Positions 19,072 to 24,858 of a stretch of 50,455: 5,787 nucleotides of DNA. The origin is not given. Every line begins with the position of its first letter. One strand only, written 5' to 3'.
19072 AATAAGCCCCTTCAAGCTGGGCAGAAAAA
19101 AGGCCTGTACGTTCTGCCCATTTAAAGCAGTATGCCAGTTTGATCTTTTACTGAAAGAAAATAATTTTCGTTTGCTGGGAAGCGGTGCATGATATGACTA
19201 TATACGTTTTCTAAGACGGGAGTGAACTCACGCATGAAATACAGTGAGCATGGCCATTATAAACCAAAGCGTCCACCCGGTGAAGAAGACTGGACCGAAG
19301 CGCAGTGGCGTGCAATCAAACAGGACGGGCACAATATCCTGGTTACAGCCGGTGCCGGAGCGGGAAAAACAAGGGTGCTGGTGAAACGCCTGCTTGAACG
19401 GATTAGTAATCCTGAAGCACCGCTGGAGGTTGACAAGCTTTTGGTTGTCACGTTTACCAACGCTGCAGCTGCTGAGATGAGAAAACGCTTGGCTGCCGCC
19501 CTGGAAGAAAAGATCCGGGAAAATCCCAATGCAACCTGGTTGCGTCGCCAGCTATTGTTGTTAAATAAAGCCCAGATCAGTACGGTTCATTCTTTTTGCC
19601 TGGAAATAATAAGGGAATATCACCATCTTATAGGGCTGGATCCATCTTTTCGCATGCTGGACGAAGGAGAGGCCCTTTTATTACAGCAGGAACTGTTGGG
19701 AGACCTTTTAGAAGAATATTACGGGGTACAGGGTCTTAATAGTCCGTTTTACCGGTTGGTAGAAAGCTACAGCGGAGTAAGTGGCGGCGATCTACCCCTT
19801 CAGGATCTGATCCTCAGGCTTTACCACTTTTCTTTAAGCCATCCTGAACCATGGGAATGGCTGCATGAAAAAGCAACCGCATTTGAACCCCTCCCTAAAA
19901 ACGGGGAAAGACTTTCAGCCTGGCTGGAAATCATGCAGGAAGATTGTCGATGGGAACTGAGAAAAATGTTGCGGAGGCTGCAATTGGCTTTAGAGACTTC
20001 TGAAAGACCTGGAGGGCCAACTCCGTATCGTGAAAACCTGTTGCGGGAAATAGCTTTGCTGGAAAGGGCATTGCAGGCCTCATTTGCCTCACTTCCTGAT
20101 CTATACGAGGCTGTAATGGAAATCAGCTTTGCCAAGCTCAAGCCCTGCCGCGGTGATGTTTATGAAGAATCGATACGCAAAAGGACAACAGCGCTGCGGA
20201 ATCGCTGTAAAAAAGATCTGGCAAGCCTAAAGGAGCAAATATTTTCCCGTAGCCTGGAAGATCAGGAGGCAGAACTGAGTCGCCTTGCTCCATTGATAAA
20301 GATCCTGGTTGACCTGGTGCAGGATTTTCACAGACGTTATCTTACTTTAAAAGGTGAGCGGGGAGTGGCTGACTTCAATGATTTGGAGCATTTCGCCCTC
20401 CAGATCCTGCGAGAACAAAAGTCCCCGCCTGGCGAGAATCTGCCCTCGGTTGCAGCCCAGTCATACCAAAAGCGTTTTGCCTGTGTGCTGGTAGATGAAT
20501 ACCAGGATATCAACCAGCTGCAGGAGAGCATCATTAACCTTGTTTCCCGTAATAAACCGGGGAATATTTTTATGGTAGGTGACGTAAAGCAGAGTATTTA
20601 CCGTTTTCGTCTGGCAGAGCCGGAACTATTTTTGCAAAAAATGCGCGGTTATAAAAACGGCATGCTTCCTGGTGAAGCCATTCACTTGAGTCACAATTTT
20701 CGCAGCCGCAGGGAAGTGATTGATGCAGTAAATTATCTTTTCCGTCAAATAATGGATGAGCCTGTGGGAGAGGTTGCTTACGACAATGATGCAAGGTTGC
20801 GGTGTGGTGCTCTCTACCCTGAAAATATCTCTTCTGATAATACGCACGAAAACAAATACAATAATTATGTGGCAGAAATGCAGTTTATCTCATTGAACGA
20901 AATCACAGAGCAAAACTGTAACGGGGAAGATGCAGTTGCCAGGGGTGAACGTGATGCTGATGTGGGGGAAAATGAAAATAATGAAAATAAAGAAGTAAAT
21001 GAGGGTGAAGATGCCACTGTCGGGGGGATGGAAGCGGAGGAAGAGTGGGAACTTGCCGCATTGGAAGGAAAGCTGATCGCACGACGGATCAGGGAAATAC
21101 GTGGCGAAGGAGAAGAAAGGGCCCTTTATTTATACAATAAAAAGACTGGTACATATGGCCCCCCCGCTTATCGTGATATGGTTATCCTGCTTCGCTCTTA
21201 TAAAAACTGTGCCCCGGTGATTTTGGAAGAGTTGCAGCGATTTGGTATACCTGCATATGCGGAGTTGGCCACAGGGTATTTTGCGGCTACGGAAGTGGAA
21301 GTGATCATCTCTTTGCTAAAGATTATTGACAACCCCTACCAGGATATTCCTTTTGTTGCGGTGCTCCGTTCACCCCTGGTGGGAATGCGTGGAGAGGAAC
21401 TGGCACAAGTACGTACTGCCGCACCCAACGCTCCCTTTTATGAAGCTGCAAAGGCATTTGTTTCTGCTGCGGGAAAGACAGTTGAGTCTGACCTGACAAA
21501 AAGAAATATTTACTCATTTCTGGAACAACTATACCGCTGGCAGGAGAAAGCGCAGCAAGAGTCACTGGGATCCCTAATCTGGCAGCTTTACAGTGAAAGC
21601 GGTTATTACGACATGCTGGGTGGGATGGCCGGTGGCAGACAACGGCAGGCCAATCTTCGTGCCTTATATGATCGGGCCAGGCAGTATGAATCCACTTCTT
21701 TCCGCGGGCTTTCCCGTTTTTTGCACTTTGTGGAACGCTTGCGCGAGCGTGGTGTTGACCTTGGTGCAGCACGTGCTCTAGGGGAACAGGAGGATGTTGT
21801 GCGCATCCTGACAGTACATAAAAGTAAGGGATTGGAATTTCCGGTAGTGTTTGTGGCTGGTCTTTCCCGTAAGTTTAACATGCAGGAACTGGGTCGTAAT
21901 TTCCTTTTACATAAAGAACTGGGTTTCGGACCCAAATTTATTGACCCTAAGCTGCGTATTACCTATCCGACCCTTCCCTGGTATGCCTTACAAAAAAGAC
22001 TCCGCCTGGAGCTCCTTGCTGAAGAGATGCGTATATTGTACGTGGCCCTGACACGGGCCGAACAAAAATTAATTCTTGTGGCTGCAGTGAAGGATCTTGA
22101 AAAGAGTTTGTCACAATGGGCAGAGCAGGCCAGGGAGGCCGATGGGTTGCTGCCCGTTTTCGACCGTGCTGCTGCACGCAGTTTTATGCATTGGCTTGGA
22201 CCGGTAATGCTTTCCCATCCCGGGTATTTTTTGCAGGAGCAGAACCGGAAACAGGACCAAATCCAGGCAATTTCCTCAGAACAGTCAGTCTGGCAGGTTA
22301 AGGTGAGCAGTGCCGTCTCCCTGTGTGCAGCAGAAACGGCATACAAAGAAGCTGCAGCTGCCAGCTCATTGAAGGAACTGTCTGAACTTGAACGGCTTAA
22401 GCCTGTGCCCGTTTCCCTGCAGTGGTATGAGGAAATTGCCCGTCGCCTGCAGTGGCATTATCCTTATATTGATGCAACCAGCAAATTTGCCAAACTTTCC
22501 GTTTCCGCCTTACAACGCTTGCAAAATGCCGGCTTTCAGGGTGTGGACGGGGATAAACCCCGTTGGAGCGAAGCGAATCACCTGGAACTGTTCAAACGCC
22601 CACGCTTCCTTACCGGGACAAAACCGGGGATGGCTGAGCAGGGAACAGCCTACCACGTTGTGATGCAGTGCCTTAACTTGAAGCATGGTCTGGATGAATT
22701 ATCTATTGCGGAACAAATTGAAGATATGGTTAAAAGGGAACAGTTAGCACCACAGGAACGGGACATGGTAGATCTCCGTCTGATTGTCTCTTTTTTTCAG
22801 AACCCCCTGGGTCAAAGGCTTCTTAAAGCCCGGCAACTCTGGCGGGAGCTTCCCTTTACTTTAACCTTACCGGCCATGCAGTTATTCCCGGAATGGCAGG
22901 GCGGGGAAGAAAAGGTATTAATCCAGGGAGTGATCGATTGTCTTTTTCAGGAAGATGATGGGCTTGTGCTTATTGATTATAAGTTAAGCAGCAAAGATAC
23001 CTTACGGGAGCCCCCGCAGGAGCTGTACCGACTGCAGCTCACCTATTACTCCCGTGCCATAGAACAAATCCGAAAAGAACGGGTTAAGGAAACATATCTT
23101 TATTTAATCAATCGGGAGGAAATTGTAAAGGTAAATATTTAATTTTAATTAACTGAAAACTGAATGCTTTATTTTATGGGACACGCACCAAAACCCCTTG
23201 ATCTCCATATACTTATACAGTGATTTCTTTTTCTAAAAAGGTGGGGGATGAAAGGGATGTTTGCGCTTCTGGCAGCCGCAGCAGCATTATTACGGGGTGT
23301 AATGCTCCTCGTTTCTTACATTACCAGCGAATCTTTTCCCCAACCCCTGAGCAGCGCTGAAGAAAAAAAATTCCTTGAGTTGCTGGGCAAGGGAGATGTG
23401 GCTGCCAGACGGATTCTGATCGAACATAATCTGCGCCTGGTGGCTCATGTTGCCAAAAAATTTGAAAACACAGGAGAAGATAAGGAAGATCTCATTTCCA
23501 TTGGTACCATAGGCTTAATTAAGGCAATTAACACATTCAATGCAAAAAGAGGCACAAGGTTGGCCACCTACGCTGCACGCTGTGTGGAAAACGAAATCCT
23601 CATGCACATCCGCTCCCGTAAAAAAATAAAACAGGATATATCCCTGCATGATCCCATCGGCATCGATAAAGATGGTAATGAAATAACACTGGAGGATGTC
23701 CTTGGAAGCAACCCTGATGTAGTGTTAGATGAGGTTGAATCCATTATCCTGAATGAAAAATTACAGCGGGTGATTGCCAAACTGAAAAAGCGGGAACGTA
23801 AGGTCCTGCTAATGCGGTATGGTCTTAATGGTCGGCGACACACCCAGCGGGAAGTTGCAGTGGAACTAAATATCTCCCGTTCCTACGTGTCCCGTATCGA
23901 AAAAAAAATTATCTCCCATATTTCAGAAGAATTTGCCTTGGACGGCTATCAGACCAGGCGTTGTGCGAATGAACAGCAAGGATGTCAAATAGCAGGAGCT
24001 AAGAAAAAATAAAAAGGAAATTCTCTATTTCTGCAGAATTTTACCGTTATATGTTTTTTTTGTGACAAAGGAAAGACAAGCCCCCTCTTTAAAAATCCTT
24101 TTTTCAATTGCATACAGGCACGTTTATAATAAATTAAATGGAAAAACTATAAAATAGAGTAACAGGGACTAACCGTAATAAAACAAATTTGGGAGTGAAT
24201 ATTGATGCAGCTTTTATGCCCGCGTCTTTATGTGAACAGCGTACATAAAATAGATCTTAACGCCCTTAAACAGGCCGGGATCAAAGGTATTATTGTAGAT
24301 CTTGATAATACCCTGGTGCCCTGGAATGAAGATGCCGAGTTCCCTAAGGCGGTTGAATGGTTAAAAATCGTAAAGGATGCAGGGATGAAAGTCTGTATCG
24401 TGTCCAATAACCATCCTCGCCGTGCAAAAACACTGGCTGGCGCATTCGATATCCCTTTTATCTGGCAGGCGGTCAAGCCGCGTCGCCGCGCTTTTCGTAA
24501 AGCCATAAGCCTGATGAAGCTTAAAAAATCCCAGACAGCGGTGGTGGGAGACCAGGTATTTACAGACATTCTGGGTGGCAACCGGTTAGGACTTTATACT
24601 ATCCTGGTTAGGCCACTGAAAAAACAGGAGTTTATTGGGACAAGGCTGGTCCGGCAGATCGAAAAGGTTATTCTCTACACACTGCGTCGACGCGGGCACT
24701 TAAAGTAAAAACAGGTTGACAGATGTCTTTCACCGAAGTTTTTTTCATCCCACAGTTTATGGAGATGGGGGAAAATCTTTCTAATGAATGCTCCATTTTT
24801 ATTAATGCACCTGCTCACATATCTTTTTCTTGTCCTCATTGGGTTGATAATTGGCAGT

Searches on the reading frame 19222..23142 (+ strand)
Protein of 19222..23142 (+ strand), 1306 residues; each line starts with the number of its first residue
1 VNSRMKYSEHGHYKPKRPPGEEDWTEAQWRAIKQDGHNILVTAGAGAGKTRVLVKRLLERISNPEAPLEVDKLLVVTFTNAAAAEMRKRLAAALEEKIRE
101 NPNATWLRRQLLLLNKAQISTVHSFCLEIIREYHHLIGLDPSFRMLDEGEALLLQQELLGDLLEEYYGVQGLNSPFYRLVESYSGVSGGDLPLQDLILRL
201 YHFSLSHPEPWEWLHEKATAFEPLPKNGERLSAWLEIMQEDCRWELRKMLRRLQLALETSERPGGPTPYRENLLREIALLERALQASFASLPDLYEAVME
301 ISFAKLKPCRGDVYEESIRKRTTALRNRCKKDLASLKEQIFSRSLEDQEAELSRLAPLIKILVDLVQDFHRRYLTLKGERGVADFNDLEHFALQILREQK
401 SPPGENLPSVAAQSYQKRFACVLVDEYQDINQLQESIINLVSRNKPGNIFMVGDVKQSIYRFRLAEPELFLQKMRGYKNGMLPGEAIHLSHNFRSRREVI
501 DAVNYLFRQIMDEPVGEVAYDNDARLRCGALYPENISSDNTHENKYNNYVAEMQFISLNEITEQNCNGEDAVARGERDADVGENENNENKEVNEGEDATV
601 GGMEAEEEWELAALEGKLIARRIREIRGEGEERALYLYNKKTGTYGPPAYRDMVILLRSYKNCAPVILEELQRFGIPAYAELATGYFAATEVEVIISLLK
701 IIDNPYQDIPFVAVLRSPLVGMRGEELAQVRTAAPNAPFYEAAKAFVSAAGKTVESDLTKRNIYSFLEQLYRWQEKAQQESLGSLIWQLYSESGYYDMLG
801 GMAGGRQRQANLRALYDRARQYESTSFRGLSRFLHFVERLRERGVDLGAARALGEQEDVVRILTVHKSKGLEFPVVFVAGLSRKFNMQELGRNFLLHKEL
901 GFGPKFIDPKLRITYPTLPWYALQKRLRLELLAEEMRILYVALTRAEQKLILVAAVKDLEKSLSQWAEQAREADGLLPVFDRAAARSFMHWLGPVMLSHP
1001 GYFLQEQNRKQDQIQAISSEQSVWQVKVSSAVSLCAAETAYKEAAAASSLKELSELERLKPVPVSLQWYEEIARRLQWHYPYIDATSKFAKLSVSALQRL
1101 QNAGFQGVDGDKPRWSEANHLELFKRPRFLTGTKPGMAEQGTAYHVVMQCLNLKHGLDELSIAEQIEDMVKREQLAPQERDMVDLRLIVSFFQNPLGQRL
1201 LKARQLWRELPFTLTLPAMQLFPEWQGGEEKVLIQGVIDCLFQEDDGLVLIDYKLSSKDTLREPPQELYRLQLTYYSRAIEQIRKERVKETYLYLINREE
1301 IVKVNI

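Call 35: search_protein_families(library=ncbifam, proteins=[window:19222-23142:+], max_evalue=1e-10)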
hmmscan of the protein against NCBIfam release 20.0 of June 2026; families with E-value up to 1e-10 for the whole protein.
window:19222-23142:+ (1306 aa): 14 families
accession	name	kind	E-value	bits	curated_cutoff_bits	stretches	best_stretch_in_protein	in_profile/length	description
TIGR02785.1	addA_Gpos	equivalog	0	1240.9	707.65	2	587-1304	519-1234/1234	helicase-exonuclease AddAB subunit AddA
TIGR00609.1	recB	equivalog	7.9e-66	223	696.05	1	38-1254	11-1086/1175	exodeoxyribonuclease V subunit beta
TIGR01073.1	pcrA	equivalog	1.5e-60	205.4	911.2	3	382-507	182-293/725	DNA helicase PcrA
TIGR02784.1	addA_alphas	equivalog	3.7e-60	204.4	860.75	2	589-973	532-888/1138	double-strand break repair helicase AddA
TIGR01075.1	uvrD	equivalog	1.8e-52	178.6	1144.45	3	410-509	200-294/715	DNA helicase II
NF008743.0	PRK11773.1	equivalog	7.8e-52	176.6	965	3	371-509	175-299/720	DNA helicase II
TIGR01074.1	rep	equivalog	1.2e-49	169.2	951.45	3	28-165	6-126/668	DNA helicase Rep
NF010485.0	PRK13909.1-2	equivalog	1.6e-42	145.8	650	1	354-513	273-430/909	RecB-like helicase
NF010487.0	PRK13909.1-4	equivalog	1.3e-32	113.1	759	1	416-511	325-424/924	RecB-like helicase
NF008172.0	PRK10919.1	equivalog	2.2e-32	112.1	1168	1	27-165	6-127/673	DNA helicase Rep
NF008128.0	PRK10876.1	equivalog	1.4e-25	89.2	1697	0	402-511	365-465/1181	exodeoxyribonuclease V subunit beta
NF008276.0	PRK11054.1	equivalog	2.4e-22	79.2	543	0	26-96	199-267/684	DNA helicase IV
NF010486.0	PRK13909.1-3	equivalog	9.2e-16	57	1109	0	421-512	333-428/921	RecB-like helicase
NF010484.0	PRK13909.1-1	equivalog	2.5e-14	52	1074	0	859-977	636-752/945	RecB-like helicase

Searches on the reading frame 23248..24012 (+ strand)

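Call 35: search_protein_families(library=ncbifam, proteins=[window:23248-24012:+], max_evalue=1e-10)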
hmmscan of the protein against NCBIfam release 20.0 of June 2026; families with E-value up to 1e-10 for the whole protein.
window:23248-24012:+ (254 aa): 43 families (the best 25 are shown)
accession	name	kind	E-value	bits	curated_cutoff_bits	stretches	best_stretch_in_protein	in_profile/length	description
NF004471.0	PRK05803.1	subfamily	6.2e-101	336.5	252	1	6-230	4-229/235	RNA polymerase sporulation sigma factor SigK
TIGR02846.1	spore_sigmaK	equivalog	5.2e-97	323.9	298.65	1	9-229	4-226/227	RNA polymerase sporulation sigma factor SigK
NF006158.0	PRK08301.1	equivalog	2e-75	253.4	339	1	22-229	28-237/241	RNA polymerase sporulation sigma factor SigE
TIGR02835.1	spore_sigmaE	equivalog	5.3e-72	242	348.6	1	22-229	21-230/234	RNA polymerase sporulation sigma factor SigE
TIGR02980.1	SigBFG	subfamily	2.3e-34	119.1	234.35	2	52-125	3-76/227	SigB/SigF/SigG family RNA polymerase sigma factor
NF004052.0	PRK05572.1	subfamily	6e-32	111.1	311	2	33-132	13-112/252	SigF/SigG family RNA polymerase sporulation sigma factor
NF006071.0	PRK08215.1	equivalog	1.5e-31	109.9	372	2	34-135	19-120/258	RNA polymerase sporulation sigma factor SigG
TIGR02885.1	spore_sigF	equivalog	1.6e-31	109.9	321.45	2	46-133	5-92/231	RNA polymerase sporulation sigma factor SigF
TIGR02937.1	sigma70-ECF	superfamily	9.6e-31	106.6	42.9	1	53-228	2-164/165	sigma-70 family RNA polymerase sigma factor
TIGR02997.1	Sig70-cyanoRpoD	subfamily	2.6e-30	105.7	384.5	2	38-118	61-140/298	RNA polymerase sigma factor, RpoD/SigA family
TIGR02394.1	rpoS_proteo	equivalog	5.9e-29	101.5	378.7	1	26-118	20-112/285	RNA polymerase sigma factor RpoS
TIGR02850.1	spore_sigG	equivalog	9.3e-29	100.6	457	1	34-135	16-117/254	RNA polymerase sporulation sigma factor SigG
TIGR02393.1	RpoD_Cterm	equivalog_domain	2.8e-28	99.2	354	2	53-115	1-63/238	RNA polymerase sigma factor RpoD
NF004207.0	PRK05657.1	equivalog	5.1e-28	98.4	394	1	24-116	61-153/329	RNA polymerase sigma factor RpoS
NF006666.0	PRK09210.1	equivalog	9e-26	91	572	1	34-117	114-197/370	RNA polymerase sigma factor RpoD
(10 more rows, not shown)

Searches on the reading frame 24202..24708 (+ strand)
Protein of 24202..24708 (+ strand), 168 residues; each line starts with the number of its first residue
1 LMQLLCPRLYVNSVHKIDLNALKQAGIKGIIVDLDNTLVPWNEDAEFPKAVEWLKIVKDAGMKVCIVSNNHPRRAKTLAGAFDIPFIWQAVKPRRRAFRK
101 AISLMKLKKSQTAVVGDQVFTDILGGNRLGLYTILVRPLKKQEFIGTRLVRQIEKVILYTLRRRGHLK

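Call 35: search_protein_families(library=ncbifam, proteins=[window:24202-24708:+], max_evalue=1e-10)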
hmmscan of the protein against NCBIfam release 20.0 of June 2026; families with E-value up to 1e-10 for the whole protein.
window:24202-24708:+ (168 aa): 4 families
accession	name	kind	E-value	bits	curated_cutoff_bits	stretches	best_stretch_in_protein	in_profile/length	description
TIGR01668.1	YqeG_hyp_ppase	hypoth_equivalog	1e-45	155.3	89.1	1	4-165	2-165/170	YqeG family HAD IIIA-type phosphatase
TIGR01662.1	HAD-SF-IIIA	subfamily_domain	1.5e-18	67.3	44.6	1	28-138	1-140/141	HAD-IIIA family hydrolase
TIGR02253.1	CTE7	subfamily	2e-12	47.4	169.75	0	47-142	96-200/221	TIGR02253 family HAD-type hydrolase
TIGR01460.1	HAD-SF-IIA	subfamily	4.2e-12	46.4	100.15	0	92-137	197-244/246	HAD-IIA family hydrolase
